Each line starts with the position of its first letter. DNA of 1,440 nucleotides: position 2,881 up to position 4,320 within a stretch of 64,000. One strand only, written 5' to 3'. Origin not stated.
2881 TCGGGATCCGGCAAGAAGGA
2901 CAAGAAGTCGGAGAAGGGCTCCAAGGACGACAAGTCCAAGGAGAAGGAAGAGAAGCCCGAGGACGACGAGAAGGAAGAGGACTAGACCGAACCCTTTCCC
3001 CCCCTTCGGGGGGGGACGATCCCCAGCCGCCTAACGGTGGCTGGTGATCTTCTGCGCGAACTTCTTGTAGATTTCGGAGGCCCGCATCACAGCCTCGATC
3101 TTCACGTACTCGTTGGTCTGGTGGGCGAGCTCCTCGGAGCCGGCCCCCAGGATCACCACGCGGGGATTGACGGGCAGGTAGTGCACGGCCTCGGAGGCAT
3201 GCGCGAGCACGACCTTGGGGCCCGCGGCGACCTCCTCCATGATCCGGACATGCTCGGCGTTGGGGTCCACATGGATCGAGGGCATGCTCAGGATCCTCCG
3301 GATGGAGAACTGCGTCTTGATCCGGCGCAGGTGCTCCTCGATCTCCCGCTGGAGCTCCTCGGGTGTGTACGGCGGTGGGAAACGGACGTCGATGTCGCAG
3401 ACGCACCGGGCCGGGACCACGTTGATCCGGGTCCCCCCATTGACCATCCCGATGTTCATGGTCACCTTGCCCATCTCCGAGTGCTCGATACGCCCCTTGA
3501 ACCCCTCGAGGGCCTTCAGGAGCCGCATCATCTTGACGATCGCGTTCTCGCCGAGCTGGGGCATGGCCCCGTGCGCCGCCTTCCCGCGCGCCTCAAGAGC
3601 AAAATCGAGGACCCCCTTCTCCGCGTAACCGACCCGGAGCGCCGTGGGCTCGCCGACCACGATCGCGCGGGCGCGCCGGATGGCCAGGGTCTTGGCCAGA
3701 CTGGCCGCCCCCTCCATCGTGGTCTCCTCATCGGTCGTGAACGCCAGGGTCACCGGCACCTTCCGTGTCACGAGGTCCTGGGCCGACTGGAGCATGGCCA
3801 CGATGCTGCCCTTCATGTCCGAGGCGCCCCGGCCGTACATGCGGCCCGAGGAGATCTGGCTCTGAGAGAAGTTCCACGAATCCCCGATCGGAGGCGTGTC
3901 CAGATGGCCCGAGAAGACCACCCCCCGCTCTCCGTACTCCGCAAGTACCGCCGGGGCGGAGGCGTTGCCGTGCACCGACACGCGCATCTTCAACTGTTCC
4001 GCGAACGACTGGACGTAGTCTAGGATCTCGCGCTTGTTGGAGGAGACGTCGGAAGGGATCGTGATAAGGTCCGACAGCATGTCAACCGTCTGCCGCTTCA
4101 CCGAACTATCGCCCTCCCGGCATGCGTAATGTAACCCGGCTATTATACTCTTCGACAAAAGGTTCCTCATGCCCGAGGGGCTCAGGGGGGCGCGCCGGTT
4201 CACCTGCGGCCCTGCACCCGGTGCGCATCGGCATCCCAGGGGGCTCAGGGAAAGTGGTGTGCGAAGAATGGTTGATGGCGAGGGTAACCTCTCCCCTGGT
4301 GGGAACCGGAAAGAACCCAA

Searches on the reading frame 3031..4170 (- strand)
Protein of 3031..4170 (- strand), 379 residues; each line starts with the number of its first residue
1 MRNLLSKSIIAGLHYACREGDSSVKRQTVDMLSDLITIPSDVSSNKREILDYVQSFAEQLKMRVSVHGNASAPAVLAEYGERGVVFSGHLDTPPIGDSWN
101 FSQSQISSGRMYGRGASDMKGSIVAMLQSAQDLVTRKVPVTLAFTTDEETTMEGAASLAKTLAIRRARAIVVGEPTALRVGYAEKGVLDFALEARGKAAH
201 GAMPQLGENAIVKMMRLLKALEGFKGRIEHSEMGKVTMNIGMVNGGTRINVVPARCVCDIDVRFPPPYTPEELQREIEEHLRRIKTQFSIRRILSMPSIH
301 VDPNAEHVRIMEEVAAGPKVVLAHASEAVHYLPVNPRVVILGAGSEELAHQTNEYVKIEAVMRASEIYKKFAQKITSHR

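Call 29: search_protein_families(library=pfam, proteins=[window:3031-4170:-], max_evalue=0.001)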
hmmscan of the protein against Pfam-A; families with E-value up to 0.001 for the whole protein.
window:3031-4170:- (379 aa): 3 families
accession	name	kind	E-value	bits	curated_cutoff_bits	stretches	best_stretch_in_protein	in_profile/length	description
PF01546.33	Peptidase_M20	-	2.5e-29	103.1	24.6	1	86-373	2-205/206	Peptidase family M20/M25/M40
PF07687.19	M20_dimer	-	1.1e-25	90.1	21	1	182-284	1-102/107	Peptidase dimerisation domain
PF04389.22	Peptidase_M28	-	7.5e-07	29.5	21.3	1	81-168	12-87/193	Peptidase family M28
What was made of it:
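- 3031..4080 (-): Neighbour: M20-family ArgE/DapE-type deacylase gene. The start is ATG 4080 or GTG 4101. A gene caller's longer start at 4170 is not supported. Call 29 (Peptidase_M20, M20_dimer).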

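Call 34: search_protein_families(library=ncbifam, proteins=[window:3031-4170:-], max_evalue=0.00001)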
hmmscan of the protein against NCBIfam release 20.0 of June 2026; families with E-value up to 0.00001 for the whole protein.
window:3031-4170:- (379 aa): 46 families (the best 25 are shown)
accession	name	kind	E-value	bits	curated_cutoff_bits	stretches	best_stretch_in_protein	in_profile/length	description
TIGR01892.1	AcOrn-deacetyl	equivalog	9.5e-64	215.7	297.7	1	30-369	1-362/365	acetylornithine deacetylase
TIGR01910.1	DapE-ArgE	subfamily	3.3e-57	194.4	217.6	1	29-364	1-370/373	ArgE/DapE family deacylase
NF005710.0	PRK07522.1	subfamily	6.3e-56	190.2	412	1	24-376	6-389/391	acetylornithine deacetylase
NF006365.0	PRK08588.1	subfamily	2.7e-53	181.7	289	1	26-375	7-380/383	succinyl-diaminopimelate desuccinylase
NF003474.0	PRK05111.1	equivalog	2e-51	175.1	460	1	31-375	11-380/383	acetylornithine deacetylase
NF006399.0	PRK08651.1-2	equivalog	8.6e-49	166.6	381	2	25-223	3-215/405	succinyl-diaminopimelate desuccinylase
NF006402.0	PRK08651.1-5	equivalog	7.2e-47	160.1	369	1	58-374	35-366/369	succinyl-diaminopimelate desuccinylase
TIGR01900.1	dapE-gram_pos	equivalog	2.7e-43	148.2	304.2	1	25-371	2-349/351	succinyl-diaminopimelate desuccinylase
NF009557.0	PRK13009.1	equivalog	6.7e-41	140.7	284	1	26-376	3-375/377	succinyl-diaminopimelate desuccinylase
NF006400.0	PRK08651.1-3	equivalog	1.1e-40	139.7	374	1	75-376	75-407/410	succinyl-diaminopimelate desuccinylase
NF009555.0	PRK13004.1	equivalog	1e-37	130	321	1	22-280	11-278/399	YgeY family selenium metabolism-linked hydrolase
TIGR01246.1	dapE_proteo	equivalog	7.1e-36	124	361.8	1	29-374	2-369/370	succinyl-diaminopimelate desuccinylase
NF006404.0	PRK08652.1-2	equivalog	8.2e-34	117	348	1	28-377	3-330/332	acetylornithine deacetylase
NF001747.0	PRK00466.1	equivalog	1.9e-29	102.6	288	1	22-370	6-337/346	N-acetyl-lysine deacetylase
TIGR03526.1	selenium_YgeY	hypoth_equivalog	4.9e-28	98.1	321.5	1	24-272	11-268/395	YgeY family selenium metabolism-linked hydrolase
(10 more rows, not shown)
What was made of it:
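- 3031..4080 (-): In call 34, family models begin at residues 22-31 of the 379-aa version.
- Tried and rejected: Rejected, because family models begin at residues 22-31 of that version (call 34).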
